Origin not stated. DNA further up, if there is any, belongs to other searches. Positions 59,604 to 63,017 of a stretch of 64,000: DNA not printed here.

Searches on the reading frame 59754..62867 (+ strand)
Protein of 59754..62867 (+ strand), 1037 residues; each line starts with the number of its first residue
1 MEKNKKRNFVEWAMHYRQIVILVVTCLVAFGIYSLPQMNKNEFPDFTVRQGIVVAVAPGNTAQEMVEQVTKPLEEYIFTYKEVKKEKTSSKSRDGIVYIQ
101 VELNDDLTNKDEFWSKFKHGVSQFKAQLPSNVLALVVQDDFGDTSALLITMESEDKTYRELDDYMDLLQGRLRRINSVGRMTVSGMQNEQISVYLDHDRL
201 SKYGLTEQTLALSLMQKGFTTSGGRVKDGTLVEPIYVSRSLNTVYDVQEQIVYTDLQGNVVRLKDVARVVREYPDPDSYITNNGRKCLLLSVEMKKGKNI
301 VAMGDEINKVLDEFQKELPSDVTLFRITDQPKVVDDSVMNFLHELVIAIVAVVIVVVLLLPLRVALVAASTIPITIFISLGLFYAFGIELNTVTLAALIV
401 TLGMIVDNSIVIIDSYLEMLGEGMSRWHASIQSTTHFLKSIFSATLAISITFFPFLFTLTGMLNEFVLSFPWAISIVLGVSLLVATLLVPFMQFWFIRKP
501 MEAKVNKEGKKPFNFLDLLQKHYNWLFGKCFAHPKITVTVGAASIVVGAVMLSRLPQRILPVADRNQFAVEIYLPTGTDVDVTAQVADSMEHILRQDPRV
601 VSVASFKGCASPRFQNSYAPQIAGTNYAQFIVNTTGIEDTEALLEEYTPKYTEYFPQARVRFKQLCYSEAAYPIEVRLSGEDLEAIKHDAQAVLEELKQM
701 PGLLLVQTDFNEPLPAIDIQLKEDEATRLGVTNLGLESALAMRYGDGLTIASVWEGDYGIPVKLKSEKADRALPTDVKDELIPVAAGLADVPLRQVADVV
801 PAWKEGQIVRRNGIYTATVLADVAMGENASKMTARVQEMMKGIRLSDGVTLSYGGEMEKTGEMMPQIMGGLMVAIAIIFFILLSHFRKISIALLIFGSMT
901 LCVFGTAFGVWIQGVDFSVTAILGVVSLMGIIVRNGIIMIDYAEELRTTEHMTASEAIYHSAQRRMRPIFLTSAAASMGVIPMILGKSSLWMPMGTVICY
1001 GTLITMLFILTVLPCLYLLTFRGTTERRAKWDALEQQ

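Call 39: search_protein_families(library=pfam, proteins=[window:59754-62867:+], max_evalue=0.00001)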
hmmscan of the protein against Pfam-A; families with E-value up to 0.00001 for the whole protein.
window:59754-62867:+ (1037 aa): 3 families
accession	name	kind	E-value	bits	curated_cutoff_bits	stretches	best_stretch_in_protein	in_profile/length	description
PF00873.25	ACR_tran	-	1.1e-162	543.6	28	1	12-1019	4-1019/1021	AcrB/AcrD/AcrF family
PF03176.21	MMPL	-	3.2e-17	62.9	20.5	1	257-490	51-296/333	MMPL family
PF02355.23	SecD_SecF_C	-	1.4e-09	38.1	20.5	1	338-492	30-186/189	Protein export membrane protein SecD/SecF, C-terminal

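Call 52: find_encoding_contigs(protein=window:59754-62867:+, flank=10000, max_places=3)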
Protein window:59754-62867:+ (1037 aa): 4 contigs read that carry it; 1 place shown.
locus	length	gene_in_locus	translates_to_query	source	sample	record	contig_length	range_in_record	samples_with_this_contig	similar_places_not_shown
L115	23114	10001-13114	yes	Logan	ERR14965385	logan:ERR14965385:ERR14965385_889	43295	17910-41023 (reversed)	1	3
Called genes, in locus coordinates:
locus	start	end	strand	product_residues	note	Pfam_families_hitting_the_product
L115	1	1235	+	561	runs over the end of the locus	PF13667:ThiC-associated, PF01964:ThiC_Rad_SAM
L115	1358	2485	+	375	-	PF04055:Radical_SAM, PF06968:BATS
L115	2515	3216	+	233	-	PF00899:ThiF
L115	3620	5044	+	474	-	PF02581:TMP-TENI, PF08543:Phos_pyr_kin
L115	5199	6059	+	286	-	PF01734:Patatin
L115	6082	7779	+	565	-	PF00128:Alpha-amylase, PF14701:hDGE_amylase (faint)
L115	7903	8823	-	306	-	PF12833:HTH_18, PF00165:HTH_AraC (weak)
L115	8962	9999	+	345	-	PF25919:BSH_CusB (weak), PF25964:BSH_ALG44 (faint), PF25973:BSH_CzcB (weak), PF25917:BSH_RND (weak), PF25954:Beta-barrel_RND_2, PF25967:RND-MFP_C, PF25989:YknX_C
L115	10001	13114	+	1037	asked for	PF00873:ACR_tran, PF03176:MMPL, PF02355:SecD_SecF_C (weak)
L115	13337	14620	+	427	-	PF02321:OEP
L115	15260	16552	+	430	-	PF01595:CNNM, PF00571:CBS, PF03471:CorC_HlyC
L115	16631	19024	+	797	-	PF00912:Transgly, PF28500:PBP_middle, PF00905:Transpeptidase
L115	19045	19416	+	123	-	PF01288:HPPK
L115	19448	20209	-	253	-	PF01183:Glyco_hydro_25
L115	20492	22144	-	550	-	PF00365:PFK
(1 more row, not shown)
